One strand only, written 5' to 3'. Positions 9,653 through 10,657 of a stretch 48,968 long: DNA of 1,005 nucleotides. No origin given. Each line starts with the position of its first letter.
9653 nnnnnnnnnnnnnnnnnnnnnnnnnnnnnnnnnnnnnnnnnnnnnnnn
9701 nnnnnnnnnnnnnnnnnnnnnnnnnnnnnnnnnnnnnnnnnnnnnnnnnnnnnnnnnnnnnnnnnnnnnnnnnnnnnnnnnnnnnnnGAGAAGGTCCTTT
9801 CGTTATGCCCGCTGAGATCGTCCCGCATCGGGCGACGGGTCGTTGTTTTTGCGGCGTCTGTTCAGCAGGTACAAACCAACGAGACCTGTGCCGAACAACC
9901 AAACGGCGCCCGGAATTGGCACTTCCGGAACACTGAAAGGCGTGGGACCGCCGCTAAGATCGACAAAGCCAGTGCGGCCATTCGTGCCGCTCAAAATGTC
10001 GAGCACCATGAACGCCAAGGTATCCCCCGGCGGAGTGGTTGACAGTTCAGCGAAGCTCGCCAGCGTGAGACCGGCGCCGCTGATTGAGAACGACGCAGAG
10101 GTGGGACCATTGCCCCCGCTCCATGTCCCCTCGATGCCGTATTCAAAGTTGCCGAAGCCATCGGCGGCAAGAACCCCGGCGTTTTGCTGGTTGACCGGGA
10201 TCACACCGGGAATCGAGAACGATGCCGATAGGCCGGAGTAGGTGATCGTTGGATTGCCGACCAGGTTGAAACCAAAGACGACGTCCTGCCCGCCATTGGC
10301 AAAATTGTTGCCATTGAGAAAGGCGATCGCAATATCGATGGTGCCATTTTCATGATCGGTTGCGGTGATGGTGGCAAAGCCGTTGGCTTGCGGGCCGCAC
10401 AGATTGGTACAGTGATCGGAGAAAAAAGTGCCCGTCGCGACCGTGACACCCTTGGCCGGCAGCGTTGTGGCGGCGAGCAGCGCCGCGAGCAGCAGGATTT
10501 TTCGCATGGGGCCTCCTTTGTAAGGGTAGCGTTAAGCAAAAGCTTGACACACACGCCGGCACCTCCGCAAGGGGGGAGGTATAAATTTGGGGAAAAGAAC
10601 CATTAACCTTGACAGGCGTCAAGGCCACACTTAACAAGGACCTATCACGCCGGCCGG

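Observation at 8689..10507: Moron island: two exosortase-type (PEP-CTERM / VPLPA-CTERM) secreted proteins plus a third secreted protein in a phage genome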

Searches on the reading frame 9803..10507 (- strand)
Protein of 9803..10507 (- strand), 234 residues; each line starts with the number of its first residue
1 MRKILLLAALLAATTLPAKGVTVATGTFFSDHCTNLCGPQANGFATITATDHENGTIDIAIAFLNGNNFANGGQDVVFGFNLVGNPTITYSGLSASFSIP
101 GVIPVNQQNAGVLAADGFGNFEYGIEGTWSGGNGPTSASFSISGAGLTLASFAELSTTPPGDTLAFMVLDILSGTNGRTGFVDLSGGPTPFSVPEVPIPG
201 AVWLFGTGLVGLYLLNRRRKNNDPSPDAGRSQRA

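Call 3: search_protein_families(library=ncbifam, proteins=[window:9803-10507:-], max_evalue=10)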
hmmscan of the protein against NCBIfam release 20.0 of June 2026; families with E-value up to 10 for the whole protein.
window:9803-10507:- (234 aa): 9 families
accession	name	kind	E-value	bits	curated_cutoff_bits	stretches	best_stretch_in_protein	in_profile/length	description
NF038129.1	PEP_NF038129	equivalog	0.00031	20.7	65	1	137-219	111-194/194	NF038129 family PEP-CTERM protein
NF038125.1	PEP_CTERM_THxN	subfamily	0.0011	18.6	85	1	195-219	222-246/246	THxN family PEP-CTERM protein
NF041538.1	PEP_EDSA_1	subfamily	0.0028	17.4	100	1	195-219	282-307/307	EDSAP-1 family PEP-CTERM protein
NF041927.1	Xrt_dep_XDP1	equivalog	0.0067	16.4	125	1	194-219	217-242/242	exosortase-dependent surface protein XDP1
NF038120.1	PEP_CTERM_QFxxD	subfamily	0.0098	15.8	80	1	18-219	19-214/215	NF038120 family PEP-CTERM protein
NF033554.9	floc_PepA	equivalog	0.011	15.6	80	1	57-220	134-261/261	flocculation-associated PEP-CTERM protein PepA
TIGR03370.1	VPLPA-CTERM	domain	0.015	15.3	25.35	1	196-220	1-25/25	VPLPA-CTERM sorting domain-containing protein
TIGR02595.1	PEP_CTERM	domain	0.062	14.2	16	1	197-220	2-24/24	PEP-CTERM sorting domain-containing protein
NF038118.1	PEP_CTERM_CCXG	equivalog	0.11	12.1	90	1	193-219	173-199/199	CCXG family PEP-CTERM protein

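Call 4: search_protein_families(library=pfam, proteins=[window:9803-10507:-], max_evalue=10)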
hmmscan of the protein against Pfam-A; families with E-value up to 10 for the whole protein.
window:9803-10507:- (234 aa): 1 family
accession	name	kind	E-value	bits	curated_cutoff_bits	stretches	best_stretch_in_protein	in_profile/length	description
PF07589.16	PEP-CTERM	-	0.048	14.2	20.7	1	199-218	5-24/24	PEP-CTERM motif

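Call 12: find_encoding_contigs(protein=window:9803-10507:-, flank=10000, max_places=10)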
Protein window:9803-10507:- (234 aa): 16 contigs read that carry it; 10 places shown.
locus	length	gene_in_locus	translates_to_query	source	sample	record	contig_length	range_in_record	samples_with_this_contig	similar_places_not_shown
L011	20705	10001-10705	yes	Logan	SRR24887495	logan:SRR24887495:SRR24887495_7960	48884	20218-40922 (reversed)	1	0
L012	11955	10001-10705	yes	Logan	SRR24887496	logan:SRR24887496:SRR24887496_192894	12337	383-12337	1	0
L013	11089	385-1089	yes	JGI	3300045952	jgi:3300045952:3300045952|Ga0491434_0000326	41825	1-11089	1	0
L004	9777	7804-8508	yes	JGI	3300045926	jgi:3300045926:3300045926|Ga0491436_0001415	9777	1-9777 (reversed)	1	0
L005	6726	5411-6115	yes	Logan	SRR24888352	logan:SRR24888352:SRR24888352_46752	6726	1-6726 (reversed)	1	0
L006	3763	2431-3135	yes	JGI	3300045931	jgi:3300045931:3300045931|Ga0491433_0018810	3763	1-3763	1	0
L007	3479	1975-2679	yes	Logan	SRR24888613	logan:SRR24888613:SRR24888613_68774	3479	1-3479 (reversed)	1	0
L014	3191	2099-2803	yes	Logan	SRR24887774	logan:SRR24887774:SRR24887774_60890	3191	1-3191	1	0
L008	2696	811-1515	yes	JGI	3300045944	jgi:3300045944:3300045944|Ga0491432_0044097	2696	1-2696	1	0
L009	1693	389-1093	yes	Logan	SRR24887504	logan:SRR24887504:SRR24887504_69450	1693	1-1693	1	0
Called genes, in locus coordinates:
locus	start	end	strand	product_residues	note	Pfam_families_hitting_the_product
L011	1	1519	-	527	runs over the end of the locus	-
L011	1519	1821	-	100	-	-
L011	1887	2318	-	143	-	-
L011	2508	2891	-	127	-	PF24746:DUF7694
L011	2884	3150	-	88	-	-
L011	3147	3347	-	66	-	-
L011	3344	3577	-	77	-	-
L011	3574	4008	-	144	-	-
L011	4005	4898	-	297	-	PF04404:ERF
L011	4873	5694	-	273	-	PF09588:YqaJ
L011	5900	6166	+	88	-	PF14549:P22_Cro (weak), PF15943:YdaS_toxin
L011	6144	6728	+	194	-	PF05063:MT-A70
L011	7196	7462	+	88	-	-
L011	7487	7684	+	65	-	-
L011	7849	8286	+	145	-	PF00392:GntR (faint), PF12802:MarR_2 (weak), PF13730:HTH_36, PF01978:TrmB (weak)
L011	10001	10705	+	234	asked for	-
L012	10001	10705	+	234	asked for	-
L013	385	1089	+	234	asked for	-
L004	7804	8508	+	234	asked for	-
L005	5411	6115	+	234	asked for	-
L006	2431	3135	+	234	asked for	-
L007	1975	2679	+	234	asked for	-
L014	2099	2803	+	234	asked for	-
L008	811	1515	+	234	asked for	-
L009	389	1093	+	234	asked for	-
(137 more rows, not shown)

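Call 30: find_homologous_proteins(query=window:9803-10507:-, max_evalue=0.001)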
Query window:9803-10507:- (234 aa): 96 proteins with E <= 0.001 among 6892 candidates.
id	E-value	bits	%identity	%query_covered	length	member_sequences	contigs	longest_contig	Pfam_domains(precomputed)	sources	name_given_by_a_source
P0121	6.1e-149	512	100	100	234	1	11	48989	-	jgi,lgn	jgi:hypothetical protein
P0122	3.4e-114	398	86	89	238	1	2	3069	-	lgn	-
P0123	4.6e-104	365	77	91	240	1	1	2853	-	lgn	-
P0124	5.7e-104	365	77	90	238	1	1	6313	-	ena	-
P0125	3.2e-103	362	78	89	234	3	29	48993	-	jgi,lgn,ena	jgi:hypothetical protein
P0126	2.3e-97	343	75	88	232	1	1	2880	-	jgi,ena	-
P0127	3.2e-96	339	76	86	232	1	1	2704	-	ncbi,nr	ncbi:MAG TPA: hypothetical protein VFI76_10100 [Terrimicrobiaceae bacterium]|nr:hypothetical protein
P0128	1.6e-91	324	76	87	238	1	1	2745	-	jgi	jgi:hypothetical protein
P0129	6.9e-91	322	69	96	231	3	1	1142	-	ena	-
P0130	4.2e-89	316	81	80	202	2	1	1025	-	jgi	jgi:hypothetical protein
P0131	1.7e-84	301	67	94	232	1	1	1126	-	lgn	-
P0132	1.8e-76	275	61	91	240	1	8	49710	-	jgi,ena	jgi:hypothetical protein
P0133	2.0e-73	265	63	86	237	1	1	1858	-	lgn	-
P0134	1.2e-66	243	62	88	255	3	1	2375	-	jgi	jgi:hypothetical protein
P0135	6.7e-66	240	55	95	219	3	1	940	-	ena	-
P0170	8.0e-38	148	47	88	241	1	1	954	PF07589.17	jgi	-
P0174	9.8e-35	138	48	83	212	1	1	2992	PF07589.17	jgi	-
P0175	1.6e-34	137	44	95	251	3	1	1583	PF07589.17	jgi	-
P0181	1.3e-31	128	41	93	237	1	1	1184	PF07589.17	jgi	-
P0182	9.8e-31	125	46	82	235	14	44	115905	PF07589.17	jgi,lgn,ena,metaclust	jgi:hypothetical protein|metaclust:\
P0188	1.0e-29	122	42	82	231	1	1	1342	PF07589.17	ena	-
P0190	1.5e-28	118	43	94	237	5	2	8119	-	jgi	jgi:hypothetical protein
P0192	2.2e-27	114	44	95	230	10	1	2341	PF07589.17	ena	-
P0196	1.7e-25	108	40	94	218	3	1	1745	PF07589.17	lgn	-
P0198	4.8e-25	106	41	78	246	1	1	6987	PF07589.17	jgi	jgi:hypothetical protein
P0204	4.4e-21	93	40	68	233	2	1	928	PF07589.17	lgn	-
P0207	3.5e-17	81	36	94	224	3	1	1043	PF07589.17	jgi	-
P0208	5.4e-13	67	41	60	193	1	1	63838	PF07589.17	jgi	jgi:hypothetical protein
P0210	2.5e-11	61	35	70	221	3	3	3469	PF07589.17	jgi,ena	-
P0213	4.8e-7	47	32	82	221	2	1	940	PF07589.17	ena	-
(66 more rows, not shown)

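Call 35: search_protein_families(library=ncbifam, alignment_id=A2, max_evalue=0.01)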
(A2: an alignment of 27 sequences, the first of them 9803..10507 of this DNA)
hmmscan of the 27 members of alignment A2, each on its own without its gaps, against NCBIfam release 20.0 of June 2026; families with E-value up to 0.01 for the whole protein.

A. member 1, window:9803-10507:- (234 aa): 5 families
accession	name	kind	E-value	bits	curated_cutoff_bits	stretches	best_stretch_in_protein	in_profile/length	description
NF038129.1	PEP_NF038129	equivalog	0.00031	20.7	65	1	137-219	111-194/194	NF038129 family PEP-CTERM protein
NF038125.1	PEP_CTERM_THxN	subfamily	0.0011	18.6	85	1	195-219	222-246/246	THxN family PEP-CTERM protein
NF041538.1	PEP_EDSA_1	subfamily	0.0028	17.4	100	1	195-219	282-307/307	EDSAP-1 family PEP-CTERM protein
NF041927.1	Xrt_dep_XDP1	equivalog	0.0067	16.4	125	0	194-219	217-242/242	exosortase-dependent surface protein XDP1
NF038120.1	PEP_CTERM_QFxxD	subfamily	0.0098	15.8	80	0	18-219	19-214/215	NF038120 family PEP-CTERM protein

B. families by the number of members that match (of 27 scanned): 17 families
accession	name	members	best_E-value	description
NF033554.9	floc_PepA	13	2e-12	flocculation-associated PEP-CTERM protein PepA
NF041538.1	PEP_EDSA_1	13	1.8e-08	EDSAP-1 family PEP-CTERM protein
NF041927.1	Xrt_dep_XDP1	13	3.9e-05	exosortase-dependent surface protein XDP1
NF038129.1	PEP_NF038129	12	1.3e-10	NF038129 family PEP-CTERM protein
NF038125.1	PEP_CTERM_THxN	12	2.4e-07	THxN family PEP-CTERM protein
TIGR02595.1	PEP_CTERM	9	3.7e-06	PEP-CTERM sorting domain-containing protein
NF038120.1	PEP_CTERM_QFxxD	9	2e-05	NF038120 family PEP-CTERM protein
NF033947.0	PEP-cistern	7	2.7e-07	cistern family PEP-CTERM protein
NF038124.1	PEP_CTERM_TLD_A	7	3.7e-06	PEP_CTERM-anchored TLD domain-containing protein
NF038118.1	PEP_CTERM_CCXG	7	2.7e-05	CCXG family PEP-CTERM protein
TIGR03370.1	VPLPA-CTERM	6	4.7e-05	VPLPA-CTERM sorting domain-containing protein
NF038126.1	PEP_CTERM_FxDxF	5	1.5e-12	FxDxF family PEP-CTERM protein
NF038119.1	PEP_CTERM_MHFG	5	1.3e-07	MHFG family PEP-CTERM protein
NF035944.1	PEPxxWA-CTERM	3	1.9e-08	PEPxxWA-CTERM sorting domain-containing protein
TIGR03778.1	VPDSG_CTERM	3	1.2e-05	VPDSG-CTERM sorting domain-containing protein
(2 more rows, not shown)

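Call 51: predict_structure(alignment_id=A2)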
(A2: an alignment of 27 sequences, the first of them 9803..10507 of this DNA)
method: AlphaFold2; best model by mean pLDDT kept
length: 234 residues; sequences in the alignment: 27
mean_pLDDT: 85.2   pTM: 0.73
mean pLDDT of the five models: 85.2, 84.6, 83.7, 83.2, 82.1
residues with pLDDT >= 90: 142; 70-90: 51; 50-70: 36; < 50: 5
segments of 3 or more residues with pLDDT < 50: 1-3
pLDDT, mean of each block of 10 residues (from residue 1): 52 58 92 89 96 95 97 95 95 96 86 90 96 96 95 69 82 95 81 74 84 91 68 55
secondary structure, 60 per line:
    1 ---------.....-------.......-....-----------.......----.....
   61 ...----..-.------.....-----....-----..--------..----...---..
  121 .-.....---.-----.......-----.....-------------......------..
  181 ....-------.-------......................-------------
elements in order: H10-14 E22-28 E30-33 E45-51 E56-63 E78-82 E88-91 E113-115 E119-121 E123-127 E137-143 E167-172 E179-184 H200-221

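Call 56: fold_search(model_id=the predicted structure, library=pdb)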
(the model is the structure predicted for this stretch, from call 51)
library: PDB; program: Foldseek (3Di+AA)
matches with E <= 10: 355; with E <= 0.001: 0
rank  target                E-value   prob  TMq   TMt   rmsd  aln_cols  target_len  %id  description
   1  3kgl_D                1.5e-01  0.12  0.21  0.14  17.9       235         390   10  Crystal structure of procruciferin, 11S globulin from Brassica napus (released 2010-04-21)
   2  2evx                  1.9e-01  0.13  0.20  0.14  11.1       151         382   10  Crystal structure of pumpkin seed globulin (released 2006-11-14)
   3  6zt9_A                2.1e-01  0.28  0.23  0.12   9.3       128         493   16  X-ray structure of mutated arabinofuranosidase (released 2021-02-10)
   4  2vqa_C                2.1e-01  0.16  0.24  0.18  14.0       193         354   14  Protein-folding location can regulate Mn versus Cu- or Zn-binding. Crystal Structure of MncA. (released 2008-10-28)
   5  6l9i_A                2.1e-01  0.08  0.16  0.12  13.3       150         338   14  Crystal Structure of Lactobacillus farciminis Oxalate Decarboxylase Formate Complex (released 2021-01-20)
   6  3kgl_F                2.1e-01  0.08  0.19  0.13  18.7       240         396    6  Crystal structure of procruciferin, 11S globulin from Brassica napus (released 2010-04-21)
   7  5xty_A                2.4e-01  0.18  0.21  0.16   8.9       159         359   11  Crystal Structure of 11S allergen from Cocos nucifera L. (released 2018-06-06)
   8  6zt9_B                2.5e-01  0.25  0.21  0.12   9.2       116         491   15  X-ray structure of mutated arabinofuranosidase (released 2021-02-10)
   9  1nof                  2.5e-01  0.18  0.18  0.12   8.7       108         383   13  THE FIRST CRYSTALLOGRAPHIC STRUCTURE OF A XYLANASE FROM GLYCOSYL HYDROLASE FAMILY 5: IMPLICATIONS FOR CATALYSIS (released 2003-09-16)
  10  6zt9_C                2.8e-01  0.25  0.21  0.12   9.2       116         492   15  X-ray structure of mutated arabinofuranosidase (released 2021-02-10)
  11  3kgl_B                2.8e-01  0.08  0.19  0.13  18.3       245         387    8  Crystal structure of procruciferin, 11S globulin from Brassica napus (released 2010-04-21)
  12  8uai_D                3.3e-01  0.08  0.19  0.13  23.1       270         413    9  Crystal structure of hetero hexameric hazelnut allergen Cor a 9 (released 2024-05-15)
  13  8uai_B                3.5e-01  0.07  0.14  0.10  15.6       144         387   10  Crystal structure of hetero hexameric hazelnut allergen Cor a 9 (released 2024-05-15)
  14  6zt6_A                3.7e-01  0.21  0.22  0.12   9.2       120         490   18  X-ray structure of mutated arabinofuranosidase (released 2021-02-10)
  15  5wpw_B                3.7e-01  0.06  0.15  0.11  14.2       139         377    8  Crystal structure of coconut allergen cocosin (released 2017-10-25)
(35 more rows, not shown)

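Call 59: find_encoding_contigs(protein=P0182, flank=10000, max_places=2)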
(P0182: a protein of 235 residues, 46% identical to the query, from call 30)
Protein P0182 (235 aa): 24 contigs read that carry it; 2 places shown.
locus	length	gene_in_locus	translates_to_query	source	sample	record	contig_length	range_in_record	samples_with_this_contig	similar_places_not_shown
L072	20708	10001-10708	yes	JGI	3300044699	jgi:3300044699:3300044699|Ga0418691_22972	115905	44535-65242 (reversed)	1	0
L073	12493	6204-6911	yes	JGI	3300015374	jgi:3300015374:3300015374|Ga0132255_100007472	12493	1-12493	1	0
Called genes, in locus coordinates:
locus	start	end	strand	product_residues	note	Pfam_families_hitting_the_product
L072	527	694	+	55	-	-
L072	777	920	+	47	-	-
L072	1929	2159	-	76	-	-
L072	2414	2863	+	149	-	PF07963:N_methyl (weak)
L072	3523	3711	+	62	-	-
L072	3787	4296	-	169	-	PF04773:FecR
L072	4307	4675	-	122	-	-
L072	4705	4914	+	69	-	-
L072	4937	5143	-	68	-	-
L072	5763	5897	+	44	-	-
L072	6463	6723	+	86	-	-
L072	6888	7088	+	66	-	-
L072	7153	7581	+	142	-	PF21746:DUF6869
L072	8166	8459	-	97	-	-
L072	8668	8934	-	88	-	-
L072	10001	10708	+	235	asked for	PF07589:PEP_exosort_dom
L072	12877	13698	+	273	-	PF07589:PEP_exosort_dom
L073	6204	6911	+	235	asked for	PF07589:PEP_exosort_dom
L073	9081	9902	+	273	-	PF07589:PEP_exosort_dom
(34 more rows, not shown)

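Call 76: search_dna_similar(query=window:9803-10507:-, collection=plasmids, mode=protein, max_evalue=0.001)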
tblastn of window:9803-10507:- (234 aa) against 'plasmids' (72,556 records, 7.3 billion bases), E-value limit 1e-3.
No match.

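Call 77: search_dna_similar(query=window:9803-10507:-, collection=phages, mode=protein, max_evalue=0.001)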
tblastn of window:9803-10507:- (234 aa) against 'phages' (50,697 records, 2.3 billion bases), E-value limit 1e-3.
No match.

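Call 80: search_protein_families(library=ncbifam, proteins=[P0190, P0132], max_evalue=10)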
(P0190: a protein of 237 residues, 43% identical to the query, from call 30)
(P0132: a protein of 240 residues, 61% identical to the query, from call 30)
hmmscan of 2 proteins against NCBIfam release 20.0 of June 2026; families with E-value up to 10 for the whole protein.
P0190 (237 aa): 3 families
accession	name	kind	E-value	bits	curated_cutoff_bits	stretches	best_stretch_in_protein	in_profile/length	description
TIGR01167.1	LPXTG_anchor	domain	0.062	14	15.9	1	209-231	14-34/34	LPXTG cell wall anchor domain-containing protein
TIGR04203.1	RPT_S_cricet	repeat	0.22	11.7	60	1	44-67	2-23/38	TIGR04203-type repeat-containing surface protein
NF038356.1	actino_DLW39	hypoth_equivalog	7.6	6.5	24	1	219-230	10-21/38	DLW-39 family protein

P0132 (240 aa): 0 families

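Call 87: fold_search(model_id=the predicted structure, library=viral)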
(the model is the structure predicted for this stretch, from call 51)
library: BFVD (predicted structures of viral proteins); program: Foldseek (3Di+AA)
matches with E <= 10: 332; with E <= 0.001: 0
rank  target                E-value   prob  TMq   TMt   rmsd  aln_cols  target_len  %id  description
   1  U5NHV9                3.4e-02  0.11  0.12  0.10  22.8       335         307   12  ORF9 [turkey adenovirus 5]
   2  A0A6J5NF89            9.7e-02  0.09  0.16  0.15  19.5       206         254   10  Uncharacterized protein [uncultured Caudovirales phage]
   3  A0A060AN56            1.3e-01  0.57  0.27  0.12  11.5       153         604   15  Tail assembly protein [Enterococcus phage IME-EFm1]
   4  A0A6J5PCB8            1.4e-01  0.06  0.10  0.10  16.2       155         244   12  Uncharacterized protein [uncultured Caudovirales phage]
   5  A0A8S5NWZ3            1.8e-01  0.06  0.12  0.10  14.0       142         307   15  Baseplate wedge protein [Myoviridae sp. ctrMq22]
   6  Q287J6                2.2e-01  0.11  0.16  0.06  21.8       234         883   11  VEF-2 [Agrotis segetum nuclear polyhedrosis virus]
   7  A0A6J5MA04            2.2e-01  0.06  0.14  0.06  20.9       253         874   11  Collagen triple helix repeat [uncultured Caudovirales phage]
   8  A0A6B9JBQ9            2.9e-01  0.10  0.16  0.05  11.9       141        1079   19  Tail fiber protein [Vibrio phage vB_VchM_Kuja]
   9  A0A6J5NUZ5            2.9e-01  0.05  0.11  0.05  27.4       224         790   12  Collagen triple helix repeat [uncultured Caudovirales phage]
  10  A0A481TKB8            3.1e-01  0.18  0.26  0.24  13.0       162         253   10  UL50_1 [Human herpesvirus 2]
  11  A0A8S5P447            3.4e-01  0.05  0.15  0.06  23.8       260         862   10  Trimeric coiled-coil viral fiber (Fragment) [Siphoviridae sp. ctQkH10]
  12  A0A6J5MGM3            3.6e-01  0.10  0.18  0.08  21.3       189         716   11  Tail tubular protein B [uncultured Caudovirales phage]
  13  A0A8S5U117            3.6e-01  0.06  0.12  0.09  10.0       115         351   10  Uncharacterized protein [Siphoviridae sp. ctub511]
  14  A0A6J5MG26            3.8e-01  0.02  0.10  0.07  26.2       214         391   12  Uncharacterized protein [uncultured Caudovirales phage]
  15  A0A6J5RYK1            4.1e-01  0.06  0.17  0.11  20.1       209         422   12  Uncharacterized protein [uncultured Caudovirales phage]
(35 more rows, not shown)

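Call 88: search_protein_representatives(alignment_id=A2)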
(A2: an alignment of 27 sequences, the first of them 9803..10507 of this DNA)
Query: 27 sequences, 227 profile positions. Proteins with E-value up to 0.001 (for the whole library): 4996; up to 1e-10: 1968; up to 1e-30: 287. The best 150 are listed.
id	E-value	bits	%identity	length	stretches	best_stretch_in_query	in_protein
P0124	1.0e-86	306.1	-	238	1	2-225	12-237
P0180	4.2e-70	251.8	-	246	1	5-222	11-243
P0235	1.7e-68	246.5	-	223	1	1-221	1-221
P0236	2.2e-68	246.2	-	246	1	1-221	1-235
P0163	1.0e-67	244.0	-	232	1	1-224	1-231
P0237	9.1e-66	237.6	-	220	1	5-222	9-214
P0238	2.1e-64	233.1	-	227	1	3-221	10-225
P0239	2.6e-64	232.8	-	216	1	1-221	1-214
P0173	1.3e-63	230.5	-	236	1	7-222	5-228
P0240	6.2e-63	228.3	-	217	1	2-222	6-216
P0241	1.6e-62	227.0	-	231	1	21-222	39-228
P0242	2.4e-62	226.4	-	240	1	1-225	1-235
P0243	4.3e-62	225.6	-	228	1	6-222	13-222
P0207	8.7e-62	224.6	-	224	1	5-221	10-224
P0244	2.4e-61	223.1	-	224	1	1-223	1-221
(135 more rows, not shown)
